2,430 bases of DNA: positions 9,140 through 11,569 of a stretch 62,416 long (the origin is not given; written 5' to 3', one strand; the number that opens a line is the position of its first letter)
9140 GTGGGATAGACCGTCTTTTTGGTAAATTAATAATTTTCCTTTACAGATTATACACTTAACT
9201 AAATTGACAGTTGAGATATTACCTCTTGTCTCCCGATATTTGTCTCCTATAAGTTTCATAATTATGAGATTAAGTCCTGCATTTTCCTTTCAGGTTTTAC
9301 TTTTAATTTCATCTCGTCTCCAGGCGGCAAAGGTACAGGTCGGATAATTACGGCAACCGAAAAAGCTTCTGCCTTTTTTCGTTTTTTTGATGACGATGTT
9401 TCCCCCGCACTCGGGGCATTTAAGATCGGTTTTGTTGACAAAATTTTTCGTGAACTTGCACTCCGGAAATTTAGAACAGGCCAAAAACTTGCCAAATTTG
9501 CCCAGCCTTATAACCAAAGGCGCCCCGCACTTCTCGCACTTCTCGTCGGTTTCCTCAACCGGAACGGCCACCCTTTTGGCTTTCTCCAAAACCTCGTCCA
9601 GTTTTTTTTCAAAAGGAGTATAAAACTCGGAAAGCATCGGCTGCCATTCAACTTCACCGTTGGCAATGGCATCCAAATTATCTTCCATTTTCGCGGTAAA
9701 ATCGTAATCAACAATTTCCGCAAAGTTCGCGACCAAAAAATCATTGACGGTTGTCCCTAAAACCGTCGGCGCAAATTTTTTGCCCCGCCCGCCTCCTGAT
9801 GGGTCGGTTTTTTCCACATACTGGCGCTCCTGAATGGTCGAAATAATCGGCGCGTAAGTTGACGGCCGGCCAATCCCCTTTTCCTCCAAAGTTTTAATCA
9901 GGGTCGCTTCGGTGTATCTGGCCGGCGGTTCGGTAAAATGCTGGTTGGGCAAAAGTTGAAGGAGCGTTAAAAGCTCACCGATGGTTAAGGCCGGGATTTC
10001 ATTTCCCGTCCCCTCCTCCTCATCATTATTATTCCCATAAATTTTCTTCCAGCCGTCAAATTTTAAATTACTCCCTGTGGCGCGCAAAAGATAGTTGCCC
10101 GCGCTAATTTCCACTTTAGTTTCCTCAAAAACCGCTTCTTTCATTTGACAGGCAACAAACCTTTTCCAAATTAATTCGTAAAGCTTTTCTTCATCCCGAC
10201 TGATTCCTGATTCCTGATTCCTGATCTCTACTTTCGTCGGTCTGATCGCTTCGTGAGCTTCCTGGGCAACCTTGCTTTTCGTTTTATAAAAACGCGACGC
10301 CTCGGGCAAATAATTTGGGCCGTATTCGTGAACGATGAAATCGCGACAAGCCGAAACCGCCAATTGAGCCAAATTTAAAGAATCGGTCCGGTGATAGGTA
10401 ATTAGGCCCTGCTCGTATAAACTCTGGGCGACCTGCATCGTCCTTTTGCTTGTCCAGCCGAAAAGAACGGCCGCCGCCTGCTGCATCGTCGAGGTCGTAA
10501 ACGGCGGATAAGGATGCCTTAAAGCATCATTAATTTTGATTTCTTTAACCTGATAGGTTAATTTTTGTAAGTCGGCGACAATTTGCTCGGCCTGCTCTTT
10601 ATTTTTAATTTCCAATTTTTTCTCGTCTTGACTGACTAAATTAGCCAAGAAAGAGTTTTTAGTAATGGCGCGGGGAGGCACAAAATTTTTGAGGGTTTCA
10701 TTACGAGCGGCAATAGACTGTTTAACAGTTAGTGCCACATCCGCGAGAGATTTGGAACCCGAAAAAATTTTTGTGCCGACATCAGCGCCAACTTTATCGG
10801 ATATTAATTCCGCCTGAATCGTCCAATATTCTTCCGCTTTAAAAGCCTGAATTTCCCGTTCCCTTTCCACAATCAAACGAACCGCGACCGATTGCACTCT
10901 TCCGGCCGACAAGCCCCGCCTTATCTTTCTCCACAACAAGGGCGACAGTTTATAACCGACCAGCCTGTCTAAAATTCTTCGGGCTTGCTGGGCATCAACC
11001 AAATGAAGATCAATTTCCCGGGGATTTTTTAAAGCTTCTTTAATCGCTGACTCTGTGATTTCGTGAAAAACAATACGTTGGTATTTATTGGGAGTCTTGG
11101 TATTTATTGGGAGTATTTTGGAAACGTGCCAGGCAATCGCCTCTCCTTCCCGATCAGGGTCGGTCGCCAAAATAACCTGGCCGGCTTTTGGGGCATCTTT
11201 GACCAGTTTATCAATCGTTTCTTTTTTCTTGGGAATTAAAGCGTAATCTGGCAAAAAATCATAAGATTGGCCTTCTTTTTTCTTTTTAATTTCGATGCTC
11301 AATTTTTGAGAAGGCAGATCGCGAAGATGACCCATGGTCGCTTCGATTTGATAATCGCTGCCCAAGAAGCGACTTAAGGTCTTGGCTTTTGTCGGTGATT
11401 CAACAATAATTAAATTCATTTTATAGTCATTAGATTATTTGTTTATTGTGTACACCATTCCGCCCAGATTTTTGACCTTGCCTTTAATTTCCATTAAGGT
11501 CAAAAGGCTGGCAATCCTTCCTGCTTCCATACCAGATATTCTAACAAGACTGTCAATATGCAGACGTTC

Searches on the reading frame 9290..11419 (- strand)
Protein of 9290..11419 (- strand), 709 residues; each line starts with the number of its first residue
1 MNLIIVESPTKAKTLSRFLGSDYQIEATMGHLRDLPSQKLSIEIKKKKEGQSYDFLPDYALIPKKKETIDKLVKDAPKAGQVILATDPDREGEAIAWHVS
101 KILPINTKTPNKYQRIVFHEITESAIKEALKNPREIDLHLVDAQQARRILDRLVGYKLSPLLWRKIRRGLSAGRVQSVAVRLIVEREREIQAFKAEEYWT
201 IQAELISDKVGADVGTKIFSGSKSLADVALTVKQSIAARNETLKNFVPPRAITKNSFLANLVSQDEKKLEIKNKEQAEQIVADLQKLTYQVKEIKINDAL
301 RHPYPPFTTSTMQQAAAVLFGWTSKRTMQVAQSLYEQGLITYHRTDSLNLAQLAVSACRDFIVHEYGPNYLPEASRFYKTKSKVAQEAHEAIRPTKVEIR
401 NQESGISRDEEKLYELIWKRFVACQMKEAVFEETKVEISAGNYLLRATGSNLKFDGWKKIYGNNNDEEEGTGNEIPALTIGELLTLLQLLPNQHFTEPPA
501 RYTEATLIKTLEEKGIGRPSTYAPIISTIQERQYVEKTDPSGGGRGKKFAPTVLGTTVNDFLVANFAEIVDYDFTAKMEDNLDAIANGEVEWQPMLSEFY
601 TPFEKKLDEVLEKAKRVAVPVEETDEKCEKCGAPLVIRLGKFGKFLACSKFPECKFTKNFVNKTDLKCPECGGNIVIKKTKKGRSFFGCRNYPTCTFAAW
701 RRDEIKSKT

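Call 57: search_protein_families(library=pfam, proteins=[window:9290-11419:-], max_evalue=0.0001)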
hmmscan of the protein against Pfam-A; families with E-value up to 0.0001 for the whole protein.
window:9290-11419:- (709 aa): 3 families
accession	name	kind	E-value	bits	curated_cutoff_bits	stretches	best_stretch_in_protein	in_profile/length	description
PF01131.25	Topoisom_bac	-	1.7e-127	426.3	35.1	1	136-596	2-410/411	DNA topoisomerase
PF01396.24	Zn_ribbon_Top1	-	5.5e-29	100.1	32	2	625-661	1-37/39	Topoisomerase DNA binding C4 zinc finger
PF01751.28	Toprim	-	4.7e-21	75.2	23.1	1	3-121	2-96/96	Toprim domain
